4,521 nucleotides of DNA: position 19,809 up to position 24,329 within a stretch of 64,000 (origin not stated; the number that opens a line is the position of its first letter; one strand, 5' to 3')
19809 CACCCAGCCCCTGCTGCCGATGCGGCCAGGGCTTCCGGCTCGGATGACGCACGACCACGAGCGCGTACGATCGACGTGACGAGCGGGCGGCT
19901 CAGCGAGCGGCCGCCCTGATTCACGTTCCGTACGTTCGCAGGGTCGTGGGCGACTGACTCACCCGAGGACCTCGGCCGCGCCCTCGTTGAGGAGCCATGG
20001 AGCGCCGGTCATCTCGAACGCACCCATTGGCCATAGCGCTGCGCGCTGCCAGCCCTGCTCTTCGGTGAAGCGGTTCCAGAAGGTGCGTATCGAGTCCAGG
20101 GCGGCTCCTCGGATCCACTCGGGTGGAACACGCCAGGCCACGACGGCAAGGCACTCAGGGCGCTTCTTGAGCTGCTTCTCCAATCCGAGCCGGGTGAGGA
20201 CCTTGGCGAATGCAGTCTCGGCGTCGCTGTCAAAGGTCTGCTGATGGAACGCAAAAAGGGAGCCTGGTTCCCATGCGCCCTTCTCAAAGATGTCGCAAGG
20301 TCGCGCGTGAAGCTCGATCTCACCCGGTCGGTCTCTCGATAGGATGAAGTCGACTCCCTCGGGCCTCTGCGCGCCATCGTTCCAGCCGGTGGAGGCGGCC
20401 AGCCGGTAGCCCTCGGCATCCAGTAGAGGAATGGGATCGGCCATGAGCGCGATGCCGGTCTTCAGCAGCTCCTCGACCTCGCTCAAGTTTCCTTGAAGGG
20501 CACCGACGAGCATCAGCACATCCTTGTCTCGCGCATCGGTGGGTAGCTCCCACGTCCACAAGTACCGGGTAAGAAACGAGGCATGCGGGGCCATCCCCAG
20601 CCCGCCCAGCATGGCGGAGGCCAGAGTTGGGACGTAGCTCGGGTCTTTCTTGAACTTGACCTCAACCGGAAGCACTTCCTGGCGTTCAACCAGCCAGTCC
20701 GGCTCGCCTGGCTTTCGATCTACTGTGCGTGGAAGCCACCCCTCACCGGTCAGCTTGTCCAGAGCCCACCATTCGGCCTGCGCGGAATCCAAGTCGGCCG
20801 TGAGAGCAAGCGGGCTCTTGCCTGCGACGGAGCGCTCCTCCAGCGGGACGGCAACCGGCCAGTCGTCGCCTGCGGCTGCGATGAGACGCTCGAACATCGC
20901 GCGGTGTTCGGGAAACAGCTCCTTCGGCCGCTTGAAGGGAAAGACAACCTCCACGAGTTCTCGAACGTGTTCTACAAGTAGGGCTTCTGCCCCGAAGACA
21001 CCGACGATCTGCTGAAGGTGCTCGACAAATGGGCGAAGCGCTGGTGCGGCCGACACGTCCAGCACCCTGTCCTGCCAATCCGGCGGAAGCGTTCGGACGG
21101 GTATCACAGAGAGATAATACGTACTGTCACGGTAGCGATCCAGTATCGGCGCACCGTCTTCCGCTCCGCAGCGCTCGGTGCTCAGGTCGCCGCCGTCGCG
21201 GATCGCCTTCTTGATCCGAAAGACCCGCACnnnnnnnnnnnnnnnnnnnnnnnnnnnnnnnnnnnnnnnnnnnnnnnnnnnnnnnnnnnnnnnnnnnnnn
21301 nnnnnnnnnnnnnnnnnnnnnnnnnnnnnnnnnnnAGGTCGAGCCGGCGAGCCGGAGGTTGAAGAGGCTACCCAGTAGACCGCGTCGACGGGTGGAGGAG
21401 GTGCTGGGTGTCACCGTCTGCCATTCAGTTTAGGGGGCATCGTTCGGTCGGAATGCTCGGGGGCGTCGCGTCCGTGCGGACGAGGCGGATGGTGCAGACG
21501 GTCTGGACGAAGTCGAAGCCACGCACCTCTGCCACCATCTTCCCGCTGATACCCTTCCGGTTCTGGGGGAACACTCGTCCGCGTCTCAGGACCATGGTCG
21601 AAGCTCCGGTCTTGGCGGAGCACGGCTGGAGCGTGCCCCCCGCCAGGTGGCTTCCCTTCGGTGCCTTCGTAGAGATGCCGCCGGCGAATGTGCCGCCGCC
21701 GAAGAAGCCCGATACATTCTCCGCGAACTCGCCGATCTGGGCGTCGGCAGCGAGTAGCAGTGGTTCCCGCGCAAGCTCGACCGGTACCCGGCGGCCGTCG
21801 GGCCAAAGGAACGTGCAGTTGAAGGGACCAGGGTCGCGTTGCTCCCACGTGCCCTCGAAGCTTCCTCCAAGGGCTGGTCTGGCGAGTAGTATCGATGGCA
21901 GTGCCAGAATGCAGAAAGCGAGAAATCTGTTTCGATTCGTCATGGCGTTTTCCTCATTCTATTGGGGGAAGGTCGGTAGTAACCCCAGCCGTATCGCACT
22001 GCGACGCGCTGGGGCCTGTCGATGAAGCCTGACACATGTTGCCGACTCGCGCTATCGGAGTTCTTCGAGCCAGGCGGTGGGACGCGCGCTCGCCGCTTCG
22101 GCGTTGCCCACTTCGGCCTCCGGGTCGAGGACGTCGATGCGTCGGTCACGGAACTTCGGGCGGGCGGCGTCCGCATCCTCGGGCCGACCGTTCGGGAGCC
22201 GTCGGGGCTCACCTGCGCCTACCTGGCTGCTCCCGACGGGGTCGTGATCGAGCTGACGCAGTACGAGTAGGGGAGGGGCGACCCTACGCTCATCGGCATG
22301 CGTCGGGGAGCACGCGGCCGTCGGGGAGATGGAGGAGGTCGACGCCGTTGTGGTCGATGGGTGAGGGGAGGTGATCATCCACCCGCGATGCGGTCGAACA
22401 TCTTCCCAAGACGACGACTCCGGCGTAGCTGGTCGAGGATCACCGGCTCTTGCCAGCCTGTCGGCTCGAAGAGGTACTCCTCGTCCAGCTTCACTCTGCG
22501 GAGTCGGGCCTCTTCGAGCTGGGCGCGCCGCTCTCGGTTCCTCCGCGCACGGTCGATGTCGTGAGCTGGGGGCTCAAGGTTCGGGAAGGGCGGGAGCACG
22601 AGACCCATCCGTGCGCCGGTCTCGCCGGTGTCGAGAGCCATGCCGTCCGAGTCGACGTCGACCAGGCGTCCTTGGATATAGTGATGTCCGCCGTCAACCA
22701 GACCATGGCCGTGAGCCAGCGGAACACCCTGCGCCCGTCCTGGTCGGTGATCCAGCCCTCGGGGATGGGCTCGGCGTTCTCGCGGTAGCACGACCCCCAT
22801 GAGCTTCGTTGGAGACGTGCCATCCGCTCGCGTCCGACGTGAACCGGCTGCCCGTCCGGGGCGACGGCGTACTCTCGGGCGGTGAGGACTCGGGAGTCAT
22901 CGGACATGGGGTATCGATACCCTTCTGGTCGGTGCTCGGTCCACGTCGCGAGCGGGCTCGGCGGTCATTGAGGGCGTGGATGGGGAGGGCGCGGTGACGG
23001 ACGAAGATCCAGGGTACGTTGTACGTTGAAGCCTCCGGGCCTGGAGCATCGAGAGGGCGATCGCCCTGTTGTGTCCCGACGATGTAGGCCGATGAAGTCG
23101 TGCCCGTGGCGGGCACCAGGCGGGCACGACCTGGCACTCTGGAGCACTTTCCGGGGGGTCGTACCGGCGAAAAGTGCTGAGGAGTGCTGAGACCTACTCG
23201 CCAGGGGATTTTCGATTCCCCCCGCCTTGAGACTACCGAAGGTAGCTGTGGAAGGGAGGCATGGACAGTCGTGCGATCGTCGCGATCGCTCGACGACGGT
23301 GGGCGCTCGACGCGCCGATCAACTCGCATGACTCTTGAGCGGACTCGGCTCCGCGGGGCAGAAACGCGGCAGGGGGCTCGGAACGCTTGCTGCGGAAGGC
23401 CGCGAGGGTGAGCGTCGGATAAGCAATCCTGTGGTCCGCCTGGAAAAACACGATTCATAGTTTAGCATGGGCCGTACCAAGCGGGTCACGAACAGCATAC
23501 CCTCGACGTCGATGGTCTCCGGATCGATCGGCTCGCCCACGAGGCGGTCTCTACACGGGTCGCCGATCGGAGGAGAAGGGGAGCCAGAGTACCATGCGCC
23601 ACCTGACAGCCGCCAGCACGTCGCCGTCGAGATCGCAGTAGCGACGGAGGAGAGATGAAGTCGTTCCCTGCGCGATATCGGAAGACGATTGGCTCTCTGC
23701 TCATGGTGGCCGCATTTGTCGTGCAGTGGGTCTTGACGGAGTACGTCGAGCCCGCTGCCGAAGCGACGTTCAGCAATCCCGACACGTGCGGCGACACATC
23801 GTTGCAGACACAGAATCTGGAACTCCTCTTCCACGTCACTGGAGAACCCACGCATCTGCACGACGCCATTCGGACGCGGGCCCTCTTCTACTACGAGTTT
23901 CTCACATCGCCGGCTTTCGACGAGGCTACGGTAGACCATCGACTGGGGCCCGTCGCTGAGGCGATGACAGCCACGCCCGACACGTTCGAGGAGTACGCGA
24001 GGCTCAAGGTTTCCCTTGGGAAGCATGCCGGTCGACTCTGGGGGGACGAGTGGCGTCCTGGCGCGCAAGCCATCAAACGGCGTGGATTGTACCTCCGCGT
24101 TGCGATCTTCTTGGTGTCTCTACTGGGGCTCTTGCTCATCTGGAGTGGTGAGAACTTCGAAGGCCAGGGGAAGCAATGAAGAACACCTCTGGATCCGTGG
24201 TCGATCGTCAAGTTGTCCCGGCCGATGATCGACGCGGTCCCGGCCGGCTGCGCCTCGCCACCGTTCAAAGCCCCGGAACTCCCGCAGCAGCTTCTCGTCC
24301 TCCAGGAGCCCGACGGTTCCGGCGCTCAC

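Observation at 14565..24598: Roughly 10 kb genomic island integrated into the 3' end of tRNA-Arg(CCT), bounded by a 43-nt imperfect direct repeat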

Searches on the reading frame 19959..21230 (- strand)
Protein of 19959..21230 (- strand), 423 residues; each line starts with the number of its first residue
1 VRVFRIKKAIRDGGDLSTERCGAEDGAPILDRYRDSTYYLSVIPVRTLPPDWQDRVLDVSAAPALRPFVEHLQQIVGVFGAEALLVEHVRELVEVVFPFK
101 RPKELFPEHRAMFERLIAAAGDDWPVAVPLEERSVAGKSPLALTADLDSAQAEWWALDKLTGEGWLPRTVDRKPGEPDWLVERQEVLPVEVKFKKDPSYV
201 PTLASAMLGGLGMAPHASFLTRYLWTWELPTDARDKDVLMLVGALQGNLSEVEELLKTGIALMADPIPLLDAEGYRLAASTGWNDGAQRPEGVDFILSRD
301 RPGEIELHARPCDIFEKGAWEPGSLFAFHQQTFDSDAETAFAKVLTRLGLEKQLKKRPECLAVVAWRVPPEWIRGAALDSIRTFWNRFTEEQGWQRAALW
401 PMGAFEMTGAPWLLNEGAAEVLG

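Call 8: search_protein_families(library=pfam, max_evalue=0.01, proteins=[window:19959-21230:-])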
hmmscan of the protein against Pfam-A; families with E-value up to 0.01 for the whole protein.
window:19959-21230:- (423 aa): 0 families

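Call 21: search_protein_families(library=padloc, max_evalue=0.01, proteins=[window:19959-21230:-])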
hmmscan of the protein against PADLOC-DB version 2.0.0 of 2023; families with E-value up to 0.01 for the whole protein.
window:19959-21230:- (423 aa): 0 families

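Call 22: search_protein_families(library=phrogs, max_evalue=0.01, proteins=[window:19959-21230:-])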
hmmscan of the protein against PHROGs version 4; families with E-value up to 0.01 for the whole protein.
window:19959-21230:- (423 aa): 0 families

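Call 23: search_protein_families(library=ncbifam, max_evalue=0.01, proteins=[window:19959-21230:-])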
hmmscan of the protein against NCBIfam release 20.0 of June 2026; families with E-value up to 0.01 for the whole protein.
window:19959-21230:- (423 aa): 0 families

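Call 32: find_homologous_proteins(query=window:19959-21230:-, max_evalue=0.001)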
Query window:19959-21230:- (423 aa): 1 proteins with E <= 0.001 among 8000 candidates.
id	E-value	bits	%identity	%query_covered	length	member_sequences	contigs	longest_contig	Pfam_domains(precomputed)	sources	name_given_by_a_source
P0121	2.3e-286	968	100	100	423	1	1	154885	-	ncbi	-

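Call 41: search_protein_representatives(protein=window:19959-21230:-)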
Query: 423 residues. Proteins with E-value up to 0.001 (for the whole library): 40; up to 1e-10: 29; up to 1e-30: 6. The best 40 are listed.
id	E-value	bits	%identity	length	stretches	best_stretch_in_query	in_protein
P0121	7.4e-287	967.7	100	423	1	1-423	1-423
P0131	1.0e-85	304.8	43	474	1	56-422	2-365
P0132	3.7e-47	177.7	35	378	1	44-423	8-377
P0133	1.2e-34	136.5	34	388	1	42-422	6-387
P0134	2.9e-33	131.9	31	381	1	42-422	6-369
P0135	5.9e-31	124.3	33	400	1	46-418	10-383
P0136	7.1e-30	120.8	30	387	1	47-423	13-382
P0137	2.8e-26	108.9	30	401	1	46-420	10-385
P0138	3.9e-26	108.4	32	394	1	47-422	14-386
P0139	4.6e-23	98.3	30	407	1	46-421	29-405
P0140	1.5e-22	96.6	29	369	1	46-420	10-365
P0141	4.5e-20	88.5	33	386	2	47-242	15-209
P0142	2.2e-19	86.2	28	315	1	46-279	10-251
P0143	1.1e-18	83.9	29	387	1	45-416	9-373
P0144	1.1e-18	83.9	31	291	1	44-248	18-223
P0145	1.2e-18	83.7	27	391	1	47-419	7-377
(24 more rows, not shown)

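Call 43: find_homologous_proteins(query=A2, max_evalue=0.001)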
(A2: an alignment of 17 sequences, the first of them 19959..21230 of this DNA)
Query A2 (17 sequences) (423 aa, profile of the alignment): 2 proteins with E <= 0.001 among 8000 candidates.
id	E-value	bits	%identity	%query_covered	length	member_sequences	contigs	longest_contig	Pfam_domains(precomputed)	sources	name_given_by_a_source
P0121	8.7e-123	428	100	100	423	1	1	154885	-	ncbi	-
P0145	3.5e-118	413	26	89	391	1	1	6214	-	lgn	-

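Call 45: find_encoding_contigs(protein=P0145, flank=10000, max_places=4)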
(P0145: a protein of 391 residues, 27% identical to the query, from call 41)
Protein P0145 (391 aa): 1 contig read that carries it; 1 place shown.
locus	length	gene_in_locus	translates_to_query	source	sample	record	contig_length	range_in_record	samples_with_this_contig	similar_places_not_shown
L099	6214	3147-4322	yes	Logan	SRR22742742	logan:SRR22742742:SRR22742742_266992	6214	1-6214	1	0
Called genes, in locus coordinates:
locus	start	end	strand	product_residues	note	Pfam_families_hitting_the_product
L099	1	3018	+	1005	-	?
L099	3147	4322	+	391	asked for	-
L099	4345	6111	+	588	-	PF03235:GmrSD_N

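Call 46: find_encoding_contigs(protein=P0131, flank=10000, max_places=4)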
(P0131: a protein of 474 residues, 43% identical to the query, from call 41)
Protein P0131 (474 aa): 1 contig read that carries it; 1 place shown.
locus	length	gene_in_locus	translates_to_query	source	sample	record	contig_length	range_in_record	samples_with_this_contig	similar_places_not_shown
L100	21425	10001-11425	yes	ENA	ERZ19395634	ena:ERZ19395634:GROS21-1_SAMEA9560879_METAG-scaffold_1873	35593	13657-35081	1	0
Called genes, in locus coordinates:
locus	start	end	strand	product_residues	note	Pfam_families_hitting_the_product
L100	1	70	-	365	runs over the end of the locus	PF02321:OEP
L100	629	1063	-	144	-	-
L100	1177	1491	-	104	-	-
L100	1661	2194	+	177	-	PF04542:Sigma70_r2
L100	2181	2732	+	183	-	-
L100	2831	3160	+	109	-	PF02694:UPF0060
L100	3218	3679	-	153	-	PF06803:DUF1232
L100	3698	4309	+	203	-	-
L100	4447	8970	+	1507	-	-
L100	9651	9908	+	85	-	-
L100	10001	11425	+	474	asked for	-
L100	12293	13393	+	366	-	-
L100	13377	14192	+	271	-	-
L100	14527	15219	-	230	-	-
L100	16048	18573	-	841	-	PF27160:Y4kK_N, PF00082:Peptidase_S8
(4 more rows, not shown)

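Call 47: search_protein_families(library=pfam, max_evalue=0.01, proteins=[L099:1-3018:+, L099:4345-6111:+, L099:3147-4322:+])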
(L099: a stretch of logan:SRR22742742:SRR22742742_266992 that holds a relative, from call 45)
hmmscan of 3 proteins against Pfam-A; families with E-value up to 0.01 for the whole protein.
L099:1-3018:+ (1005 aa): 0 families

L099:4345-6111:+ (588 aa): 1 family
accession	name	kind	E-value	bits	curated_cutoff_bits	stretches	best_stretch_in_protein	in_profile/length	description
PF03235.19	GmrSD_N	-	3.8e-31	109.2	33.2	1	18-231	4-197/199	GmrSD restriction endonuclease, N-terminal domain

L099:3147-4322:+ (391 aa): 0 families

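Call 55: predict_structure(alignment_id=A2)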
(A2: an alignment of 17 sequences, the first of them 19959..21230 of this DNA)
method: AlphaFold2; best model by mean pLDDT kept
length: 423 residues; sequences in the alignment: 17
mean_pLDDT: 82.7   pTM: 0.82
mean pLDDT of the five models: 82.7, 82.0, 81.7, 81.7, 75.1
residues with pLDDT >= 90: 238; 70-90: 101; 50-70: 37; < 50: 47
segments of 3 or more residues with pLDDT < 50: 1-41
pLDDT, mean of each block of 10 residues (from residue 1): 34 38 33 37 75 97 97 98 95 89 89 97 96 94 94 95 95 90 96 82 87 91 86 89 93 84 80 91 69 90 88 61 55 86 91 93 89 77 95 95 66 94 86
secondary structure, 60 per line:
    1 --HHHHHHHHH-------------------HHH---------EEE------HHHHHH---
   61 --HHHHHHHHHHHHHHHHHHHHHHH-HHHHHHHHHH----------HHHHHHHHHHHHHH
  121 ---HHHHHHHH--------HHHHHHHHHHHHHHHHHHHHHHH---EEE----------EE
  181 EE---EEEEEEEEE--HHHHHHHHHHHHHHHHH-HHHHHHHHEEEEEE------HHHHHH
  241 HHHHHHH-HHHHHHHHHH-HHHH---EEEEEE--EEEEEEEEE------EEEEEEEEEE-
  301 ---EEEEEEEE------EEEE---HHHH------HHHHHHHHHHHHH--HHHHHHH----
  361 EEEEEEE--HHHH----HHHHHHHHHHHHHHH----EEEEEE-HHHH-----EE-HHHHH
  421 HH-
elements in order: H3-11 E43-45 H52-57 H63-85 H87-96 H107-120 H124-131 H140-162 E166-168 E179-182 E186-194 H197-213 H215-222 E223-228 H235-247 H249-258 H260-263 E267-272 E275-283 E290-299 E304-311 E318-321 H325-328 H335-347 H350-356 E361-367 H370-373 H378-392 E397-402 H404-407 H416-422

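Call 60: fold_search(model_id=the predicted structure, library=pdb)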
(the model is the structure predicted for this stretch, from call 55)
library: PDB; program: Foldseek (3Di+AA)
matches with E <= 10: 640; with E <= 0.001: 0
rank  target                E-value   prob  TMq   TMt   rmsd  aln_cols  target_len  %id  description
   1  9dcy_A                1.3e-01  0.12  0.12  0.17  17.5       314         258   10  Crystal Structure of Designed allosteric facilitated dissociation switch AS1 in complex state HE (released 2025-08-20)
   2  8c0p_B                3.1e-01  0.30  0.08  0.12  13.8        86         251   15  Crystal structure of S. aureus BlaR1 sensor domain in complex with a boronate inhibitor (released 2024-07-10)
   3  2iwd                  3.1e-01  0.07  0.07  0.10  17.6       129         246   12  Oxacilloyl-acylated MecR1 extracellular antibiotic-sensor domain. (released 2006-07-03)
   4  6o9w_A                3.4e-01  0.08  0.08  0.13  15.2       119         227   13  Crystal structure of Staphylococcus aureus BlaR1 antibiotic-sensor domain in complex with avibactam (released 2020-06-10)
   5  8ure_A                3.4e-01  0.08  0.14  0.14  22.3       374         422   10  CryoEM Structure of Allosterically Switchable De Novo Protein sr312, in Open State with Effector Peptide (released 2024-08-14)
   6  6o9w_B                4.0e-01  0.11  0.07  0.12  15.6       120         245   12  Crystal structure of Staphylococcus aureus BlaR1 antibiotic-sensor domain in complex with avibactam (released 2020-06-10)
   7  1xa1_B                4.0e-01  0.08  0.08  0.12  15.3       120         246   13  Crystal structure of the sensor domain of BlaR1 from Staphylococcus aureus in its apo form (released 2004-09-07)
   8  1xa1_A                4.7e-01  0.08  0.08  0.13  15.2       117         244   14  Crystal structure of the sensor domain of BlaR1 from Staphylococcus aureus in its apo form (released 2004-09-07)
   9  2iwc                  4.7e-01  0.07  0.07  0.10  15.8       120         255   12  Benzylpenicilloyl-acylated MecR1 extracellular antibiotic-sensor domain. (released 2006-07-04)
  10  1xkz_A                4.9e-01  0.23  0.08  0.13  13.8        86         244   15  Crystal structure of the acylated beta-lactam sensor domain of Blar1 from S. aureus (released 2004-11-30)
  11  8h1j_A                5.2e-01  0.06  0.09  0.10  23.0       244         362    7  Cryo-EM structure of the TnpB-omegaRNA-target DNA ternary complex (released 2023-04-12)
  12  5tba_A                5.7e-01  0.06  0.12  0.15  19.2       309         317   10  Postcatalytic ternary complex of Human DNA Polymerase Beta with Gapped DNA substrate, incorporated (-)3TC and PPi. (released 2017-01-11)
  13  3uy6_A                6.1e-01  0.21  0.08  0.12  13.9        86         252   15  BlaR1 sensor domain from Staphylococcus aureus with N439V mutation (released 2012-02-08)
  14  9o5a_C                6.4e-01  0.08  0.07  0.06  20.5       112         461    8  The KICSTOR-GATOR1 complex (released 2026-02-18)
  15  2kf2_MODEL_1_A        6.4e-01  0.06  0.08  0.17  15.8       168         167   10  Solution NMR structure of of Streptomyces coelicolor polyketide cyclase SCO5315. Northeast Structural Genomics (released 2009-05-19)
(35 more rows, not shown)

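Call 89: fold_search(model_id=the predicted structure, library=viral)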
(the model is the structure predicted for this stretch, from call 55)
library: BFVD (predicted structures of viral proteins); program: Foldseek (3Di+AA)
matches with E <= 10: 623; with E <= 0.001: 0
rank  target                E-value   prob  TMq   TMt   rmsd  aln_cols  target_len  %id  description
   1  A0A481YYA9            6.6e-02  0.23  0.13  0.23  19.2       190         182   13  Uncharacterized protein [Marseillevirus LCMAC202]
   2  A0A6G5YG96            1.0e-01  0.28  0.11  0.23  19.1       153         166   16  (no name in the UniProt tables at hand)
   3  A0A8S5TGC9            1.2e-01  0.60  0.14  0.31   7.1       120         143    9  Uncharacterized protein [Phage sp. ctL4h4]
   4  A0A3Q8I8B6            1.4e-01  0.21  0.10  0.22  19.1       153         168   14  Uncharacterized protein [Lactobacillus phage Bromius]
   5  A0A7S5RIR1            1.5e-01  0.82  0.09  0.38   6.7        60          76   22  (no name in the UniProt tables at hand)
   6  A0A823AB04            1.5e-01  0.04  0.10  0.06  28.5       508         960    7  (no name in the UniProt tables at hand)
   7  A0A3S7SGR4            2.6e-01  0.54  0.12  0.31  10.9       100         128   10  (no name in the UniProt tables at hand)
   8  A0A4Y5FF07            2.6e-01  0.30  0.11  0.23  15.5       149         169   10  Uncharacterized protein [Lactobacillus phage 3-521]
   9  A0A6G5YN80            2.6e-01  0.28  0.12  0.24  17.4       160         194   12  (no name in the UniProt tables at hand)
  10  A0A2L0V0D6            2.7e-01  0.20  0.09  0.21  17.8       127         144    9  Uncharacterized protein [Agrobacterium phage Atu_ph07]
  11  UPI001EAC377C         3.2e-01  0.35  0.12  0.22  12.7       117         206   10  (no name look-up for this kind of identifier)
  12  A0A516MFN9            3.2e-01  0.28  0.09  0.21  11.9        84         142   13  (no name in the UniProt tables at hand)
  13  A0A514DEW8            3.7e-01  0.07  0.07  0.08  24.1       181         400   10  Uncharacterized protein [Streptomyces phage Dubu]
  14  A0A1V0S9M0            3.9e-01  0.63  0.13  0.30   5.7        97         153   15  Uncharacterized protein [Catovirus CTV1]
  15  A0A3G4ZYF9            4.1e-01  0.10  0.10  0.13  16.5       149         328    9  Uncharacterized protein [Gaeavirus sp.]
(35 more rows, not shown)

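Call 108: find_related_loci(query=window:19959-21230:-, collection=viral_contigs, flank=10000)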
Query window:19959-21230:- (423 aa) in viral_contigs; peptide patterns used: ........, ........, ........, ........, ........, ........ (x = any residue, [..] = any of these).
1 stretches matched a pattern, but none encodes a relative of the query by tblastn (E <= 1e-3).

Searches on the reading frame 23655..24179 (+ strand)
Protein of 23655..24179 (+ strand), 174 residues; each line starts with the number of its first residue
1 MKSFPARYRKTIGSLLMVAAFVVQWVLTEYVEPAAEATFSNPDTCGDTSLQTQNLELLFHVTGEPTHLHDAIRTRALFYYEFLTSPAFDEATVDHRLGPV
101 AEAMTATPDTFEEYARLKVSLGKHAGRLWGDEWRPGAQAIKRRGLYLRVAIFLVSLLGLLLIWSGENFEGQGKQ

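Call 8: search_protein_families(library=pfam, max_evalue=0.01, proteins=[window:23655-24179:+])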
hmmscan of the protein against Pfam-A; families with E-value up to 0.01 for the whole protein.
window:23655-24179:+ (174 aa): 0 families

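Call 21: search_protein_families(library=padloc, max_evalue=0.01, proteins=[window:23655-24179:+])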
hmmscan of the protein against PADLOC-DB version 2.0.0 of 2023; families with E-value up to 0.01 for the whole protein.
window:23655-24179:+ (174 aa): 0 families

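Call 22: search_protein_families(library=phrogs, max_evalue=0.01, proteins=[window:23655-24179:+])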
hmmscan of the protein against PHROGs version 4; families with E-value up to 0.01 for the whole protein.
window:23655-24179:+ (174 aa): 0 families

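Call 23: search_protein_families(library=ncbifam, max_evalue=0.01, proteins=[window:23655-24179:+])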
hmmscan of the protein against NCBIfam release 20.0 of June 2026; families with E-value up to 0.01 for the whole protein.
window:23655-24179:+ (174 aa): 0 families
